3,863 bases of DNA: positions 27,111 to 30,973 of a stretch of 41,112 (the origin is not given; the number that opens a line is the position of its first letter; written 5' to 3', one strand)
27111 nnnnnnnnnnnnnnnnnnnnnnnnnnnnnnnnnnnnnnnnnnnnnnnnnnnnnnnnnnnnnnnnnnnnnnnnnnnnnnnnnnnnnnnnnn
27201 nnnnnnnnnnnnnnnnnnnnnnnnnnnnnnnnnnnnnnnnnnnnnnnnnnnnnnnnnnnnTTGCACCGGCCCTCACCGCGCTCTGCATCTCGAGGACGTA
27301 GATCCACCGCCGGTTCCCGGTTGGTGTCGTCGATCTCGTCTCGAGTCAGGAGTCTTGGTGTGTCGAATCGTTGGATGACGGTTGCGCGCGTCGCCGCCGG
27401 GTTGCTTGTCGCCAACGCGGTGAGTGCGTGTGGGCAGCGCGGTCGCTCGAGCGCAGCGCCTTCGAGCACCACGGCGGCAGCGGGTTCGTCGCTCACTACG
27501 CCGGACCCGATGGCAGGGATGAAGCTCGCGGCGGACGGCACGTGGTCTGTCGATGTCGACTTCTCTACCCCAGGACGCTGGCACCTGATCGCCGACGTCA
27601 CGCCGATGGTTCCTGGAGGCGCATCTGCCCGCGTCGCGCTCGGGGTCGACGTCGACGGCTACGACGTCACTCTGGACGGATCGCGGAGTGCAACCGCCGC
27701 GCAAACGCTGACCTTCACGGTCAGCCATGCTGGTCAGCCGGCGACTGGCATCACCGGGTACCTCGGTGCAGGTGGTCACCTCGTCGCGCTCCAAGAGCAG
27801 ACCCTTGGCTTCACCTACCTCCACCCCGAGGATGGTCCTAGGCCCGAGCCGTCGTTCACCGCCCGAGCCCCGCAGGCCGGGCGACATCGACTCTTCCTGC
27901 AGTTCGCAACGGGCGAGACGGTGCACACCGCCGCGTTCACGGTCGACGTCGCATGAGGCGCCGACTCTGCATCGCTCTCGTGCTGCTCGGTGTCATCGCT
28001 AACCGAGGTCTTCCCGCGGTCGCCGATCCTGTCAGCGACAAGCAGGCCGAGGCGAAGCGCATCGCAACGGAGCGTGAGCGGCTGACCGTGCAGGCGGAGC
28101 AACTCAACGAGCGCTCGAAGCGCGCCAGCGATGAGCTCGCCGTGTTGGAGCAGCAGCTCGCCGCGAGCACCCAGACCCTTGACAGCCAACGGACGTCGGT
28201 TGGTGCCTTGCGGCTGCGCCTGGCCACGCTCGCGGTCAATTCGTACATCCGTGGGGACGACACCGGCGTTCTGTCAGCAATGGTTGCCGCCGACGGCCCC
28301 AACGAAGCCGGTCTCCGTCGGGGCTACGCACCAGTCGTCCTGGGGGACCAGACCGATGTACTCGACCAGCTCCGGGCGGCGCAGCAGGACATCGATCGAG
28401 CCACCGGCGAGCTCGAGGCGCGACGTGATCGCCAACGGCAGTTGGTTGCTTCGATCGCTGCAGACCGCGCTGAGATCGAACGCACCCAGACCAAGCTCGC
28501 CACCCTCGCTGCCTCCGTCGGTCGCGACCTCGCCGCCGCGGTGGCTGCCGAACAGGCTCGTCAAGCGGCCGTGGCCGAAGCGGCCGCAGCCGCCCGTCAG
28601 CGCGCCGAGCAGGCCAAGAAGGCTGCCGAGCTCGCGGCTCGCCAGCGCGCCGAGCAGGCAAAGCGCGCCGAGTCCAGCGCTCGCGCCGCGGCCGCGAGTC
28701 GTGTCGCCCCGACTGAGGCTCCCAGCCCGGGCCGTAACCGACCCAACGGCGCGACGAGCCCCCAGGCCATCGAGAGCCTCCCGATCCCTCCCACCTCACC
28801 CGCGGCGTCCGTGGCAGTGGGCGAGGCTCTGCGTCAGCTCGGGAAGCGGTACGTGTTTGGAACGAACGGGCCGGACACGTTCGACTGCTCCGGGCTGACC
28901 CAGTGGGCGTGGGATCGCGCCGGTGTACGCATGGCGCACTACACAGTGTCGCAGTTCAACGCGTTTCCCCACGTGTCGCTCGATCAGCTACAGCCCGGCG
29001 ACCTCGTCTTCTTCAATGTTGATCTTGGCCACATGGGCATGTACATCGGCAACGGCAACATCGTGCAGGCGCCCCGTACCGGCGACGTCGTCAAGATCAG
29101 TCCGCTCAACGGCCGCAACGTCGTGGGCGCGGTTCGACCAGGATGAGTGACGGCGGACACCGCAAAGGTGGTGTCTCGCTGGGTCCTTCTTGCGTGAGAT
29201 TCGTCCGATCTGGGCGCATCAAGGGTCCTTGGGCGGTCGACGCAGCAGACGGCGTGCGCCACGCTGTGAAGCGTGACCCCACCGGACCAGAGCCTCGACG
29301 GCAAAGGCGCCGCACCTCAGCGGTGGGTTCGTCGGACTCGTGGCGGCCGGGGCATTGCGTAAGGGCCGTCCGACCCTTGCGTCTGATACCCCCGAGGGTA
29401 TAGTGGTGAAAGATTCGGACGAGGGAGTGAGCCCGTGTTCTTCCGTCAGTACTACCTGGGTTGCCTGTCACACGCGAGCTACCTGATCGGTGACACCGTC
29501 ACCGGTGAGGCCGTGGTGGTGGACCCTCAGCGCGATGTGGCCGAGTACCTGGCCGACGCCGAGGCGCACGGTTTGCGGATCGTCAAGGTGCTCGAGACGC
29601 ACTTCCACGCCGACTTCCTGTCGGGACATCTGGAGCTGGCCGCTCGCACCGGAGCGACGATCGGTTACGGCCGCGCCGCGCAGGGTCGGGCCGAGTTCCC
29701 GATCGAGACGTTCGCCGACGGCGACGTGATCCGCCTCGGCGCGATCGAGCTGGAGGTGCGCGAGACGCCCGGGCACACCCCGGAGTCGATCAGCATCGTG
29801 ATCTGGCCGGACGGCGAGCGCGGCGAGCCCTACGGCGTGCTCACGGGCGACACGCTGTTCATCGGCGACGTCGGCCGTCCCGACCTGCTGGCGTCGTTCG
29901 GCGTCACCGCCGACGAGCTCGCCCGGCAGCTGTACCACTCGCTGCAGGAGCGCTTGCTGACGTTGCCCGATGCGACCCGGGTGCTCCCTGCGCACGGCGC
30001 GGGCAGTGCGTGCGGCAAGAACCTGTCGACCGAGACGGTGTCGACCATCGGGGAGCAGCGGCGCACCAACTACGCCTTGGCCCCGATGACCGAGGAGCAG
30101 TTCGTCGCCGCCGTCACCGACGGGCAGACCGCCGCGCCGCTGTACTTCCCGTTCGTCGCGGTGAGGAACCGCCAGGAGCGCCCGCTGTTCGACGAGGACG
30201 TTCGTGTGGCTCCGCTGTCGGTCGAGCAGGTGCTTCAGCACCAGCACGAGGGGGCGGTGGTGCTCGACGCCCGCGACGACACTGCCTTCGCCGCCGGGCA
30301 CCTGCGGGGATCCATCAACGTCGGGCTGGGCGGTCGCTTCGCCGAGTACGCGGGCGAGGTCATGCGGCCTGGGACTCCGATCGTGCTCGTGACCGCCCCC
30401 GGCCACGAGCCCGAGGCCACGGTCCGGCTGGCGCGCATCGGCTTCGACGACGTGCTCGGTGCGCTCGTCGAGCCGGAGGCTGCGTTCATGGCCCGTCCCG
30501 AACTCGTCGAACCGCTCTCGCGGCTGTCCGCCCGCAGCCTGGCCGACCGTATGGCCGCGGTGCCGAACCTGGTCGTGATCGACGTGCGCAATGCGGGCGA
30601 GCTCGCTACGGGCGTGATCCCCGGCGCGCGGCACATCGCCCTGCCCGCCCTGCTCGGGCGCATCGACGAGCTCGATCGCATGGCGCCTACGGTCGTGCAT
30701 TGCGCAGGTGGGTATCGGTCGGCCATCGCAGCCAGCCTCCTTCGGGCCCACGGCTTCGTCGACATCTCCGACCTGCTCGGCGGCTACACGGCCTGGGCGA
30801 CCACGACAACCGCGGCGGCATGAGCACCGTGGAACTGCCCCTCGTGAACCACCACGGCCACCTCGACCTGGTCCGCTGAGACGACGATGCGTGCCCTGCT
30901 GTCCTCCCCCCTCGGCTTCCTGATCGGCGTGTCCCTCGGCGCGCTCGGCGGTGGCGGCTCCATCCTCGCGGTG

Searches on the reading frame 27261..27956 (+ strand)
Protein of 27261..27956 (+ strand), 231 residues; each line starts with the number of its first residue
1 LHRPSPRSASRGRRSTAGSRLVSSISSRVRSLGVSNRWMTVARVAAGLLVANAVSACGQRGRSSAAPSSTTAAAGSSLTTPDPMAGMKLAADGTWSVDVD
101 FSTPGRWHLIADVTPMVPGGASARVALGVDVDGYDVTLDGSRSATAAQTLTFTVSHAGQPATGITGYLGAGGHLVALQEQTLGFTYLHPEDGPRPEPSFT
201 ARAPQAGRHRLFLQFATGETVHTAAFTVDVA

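Call 10: search_protein_families(library=pfam, proteins=[window:27261-27956:+], max_evalue=0.001)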
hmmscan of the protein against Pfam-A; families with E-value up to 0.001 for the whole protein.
window:27261-27956:+ (231 aa): 0 families

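Call 53: search_solved_structures(query=window:27360-27953:+, max_evalue=1)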
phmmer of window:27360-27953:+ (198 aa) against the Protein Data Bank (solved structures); distinct sequences matched with E-value up to 1: 4.
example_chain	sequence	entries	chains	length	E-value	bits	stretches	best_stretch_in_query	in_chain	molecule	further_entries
5w8s_A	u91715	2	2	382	0.37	14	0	74-113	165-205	Lipid-A-disaccharide synthase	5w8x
5w8n_A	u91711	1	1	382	0.43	13.8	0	74-113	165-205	Lipid-A-disaccharide synthase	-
3wtb_A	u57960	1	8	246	0.51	13.5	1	86-144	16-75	Putative oxidoreductase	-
7y22_e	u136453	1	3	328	0.71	13.1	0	69-126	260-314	tail adaptor protein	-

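Call 106: predict_structure(protein=window:27360-27953:+)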
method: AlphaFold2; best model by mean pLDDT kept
length: 198 residues; sequences in the alignment: 1
mean_pLDDT: 36.6   pTM: 0.26
mean pLDDT of the five models: 36.6, 35.7, 34.4, 34.1, 31.7
residues with pLDDT >= 90: 0; 70-90: 0; 50-70: 12; < 50: 186
segments of 3 or more residues with pLDDT < 50: 1-174, 181-185, 187-191
pLDDT, mean of each block of 10 residues (from residue 1): 40 33 38 41 32 35 37 32 31 33 38 35 38 29 24 33 41 49 45 51
secondary structure, 60 per line:
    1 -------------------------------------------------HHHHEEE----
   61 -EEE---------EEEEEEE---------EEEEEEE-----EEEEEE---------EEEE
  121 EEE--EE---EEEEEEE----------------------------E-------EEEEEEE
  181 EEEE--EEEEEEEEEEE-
elements in order: H50-53 E54-56 E62-64 E74-80 E90-96 E102-107 E117-123 E131-137 E174-184 E187-197

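Call 108: search_protein_families(library=ncbifam, proteins=[window:27360-27953:+], max_evalue=0.01)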
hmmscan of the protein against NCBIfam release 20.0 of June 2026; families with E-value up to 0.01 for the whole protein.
window:27360-27953:+ (198 aa): 0 families

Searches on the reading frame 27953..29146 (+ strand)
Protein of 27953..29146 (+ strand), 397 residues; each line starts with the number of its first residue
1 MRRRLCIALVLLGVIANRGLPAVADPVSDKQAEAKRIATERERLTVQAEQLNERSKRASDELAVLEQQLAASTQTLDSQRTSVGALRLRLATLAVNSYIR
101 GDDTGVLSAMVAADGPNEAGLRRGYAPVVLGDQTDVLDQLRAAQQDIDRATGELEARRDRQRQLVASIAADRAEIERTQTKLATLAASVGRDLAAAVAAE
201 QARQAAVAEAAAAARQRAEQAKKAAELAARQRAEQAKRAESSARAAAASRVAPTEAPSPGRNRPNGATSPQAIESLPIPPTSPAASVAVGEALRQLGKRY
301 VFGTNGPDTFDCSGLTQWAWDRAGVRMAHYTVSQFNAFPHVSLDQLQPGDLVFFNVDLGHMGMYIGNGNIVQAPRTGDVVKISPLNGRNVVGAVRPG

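Call 10: search_protein_families(library=pfam, proteins=[window:27953-29146:+], max_evalue=0.001)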
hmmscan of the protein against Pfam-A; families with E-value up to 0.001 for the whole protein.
window:27953-29146:+ (397 aa): 2 families
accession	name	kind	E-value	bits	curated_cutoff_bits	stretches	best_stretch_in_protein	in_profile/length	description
PF00877.26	NLPC_P60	-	2.7e-22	79.1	23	1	297-388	1-94/105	NlpC/P60 family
PF11932.13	DUF3450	-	0.00086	19.1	32.6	1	5-91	3-89/241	Protein of unknown function (DUF3450)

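Call 108: search_protein_families(library=ncbifam, proteins=[window:27953-29143:+], max_evalue=0.01)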
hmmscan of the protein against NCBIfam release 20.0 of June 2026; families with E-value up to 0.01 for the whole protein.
window:27953-29143:+ (397 aa): 13 families
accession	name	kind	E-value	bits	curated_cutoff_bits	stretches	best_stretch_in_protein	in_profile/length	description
NF038345.1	wall_hydro_RipC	exception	1.1e-34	120.4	425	1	9-388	16-354/362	peptidoglycan hydrolase RipC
NF010495.0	PRK13914.1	equivalog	4e-25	88.7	647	1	166-377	247-460/481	invasion associated endopeptidase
NF046048.1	NlpC_P60_DIP1281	equivalog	6.4e-20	71.5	517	1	310-385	498-574/587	DIP1281 family NlpC/P60 protein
NF033741.1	NlpC_p60_RipA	exception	2.7e-17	63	625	1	309-386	365-443/457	NlpC/P60 family peptidoglycan endopeptidase RipA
NF033742.1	NlpC_p60_RipB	exception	4e-14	52.7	335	1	309-386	114-192/206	NlpC/P60 family peptidoglycan endopeptidase RipB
NF040678.1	EntFM_CwpFM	equivalog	1.7e-13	50.4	720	1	271-386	298-416/430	enterotoxin EntFM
NF033743.1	NlpC_inact_RipD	exception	3.7e-09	36.3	215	1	224-389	21-171/181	NlpC/P60 family peptidoglycan-binding protein RipD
NF008096.1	PRK10838.1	equivalog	1.9e-08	34.3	186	1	297-386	80-171/189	bifunctional murein DD-endopeptidase/murein LD-carboxypeptidase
NF046104.1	PptglHdxlasePcsB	equivalog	0.0038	16.5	450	0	27-272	55-282/400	peptidoglycan hydrolase PcsB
TIGR02169.1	SMC_prok_A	equivalog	0.0055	14.4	729.4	0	25-92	710-777/1165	chromosome segregation protein SMC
TIGR02168.1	SMC_prok_B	equivalog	0.0065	14.2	567.35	0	29-91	753-934/1181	chromosome segregation protein SMC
NF045487.1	ASRP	equivalog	0.0073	15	300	0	25-91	324-393/593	archaea-specific SMC-related protein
NF041378.1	XopZ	subfamily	0.0093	14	1300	0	31-245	188-374/1292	XopZ family type III secretion system effector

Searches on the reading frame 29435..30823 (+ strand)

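Call 10: search_protein_families(library=pfam, proteins=[window:29435-30823:+], max_evalue=0.001)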
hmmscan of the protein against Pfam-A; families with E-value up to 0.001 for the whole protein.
window:29435-30823:+ (462 aa): 2 families
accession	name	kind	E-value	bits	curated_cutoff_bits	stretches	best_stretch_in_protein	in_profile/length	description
PF00581.25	Rhodanese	-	4.9e-27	94.8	22.2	2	368-455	4-100/102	Rhodanese-like domain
PF00753.33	Lactamase_B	-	6.5e-10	39.7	22.7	1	9-187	2-196/196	Metallo-beta-lactamase superfamily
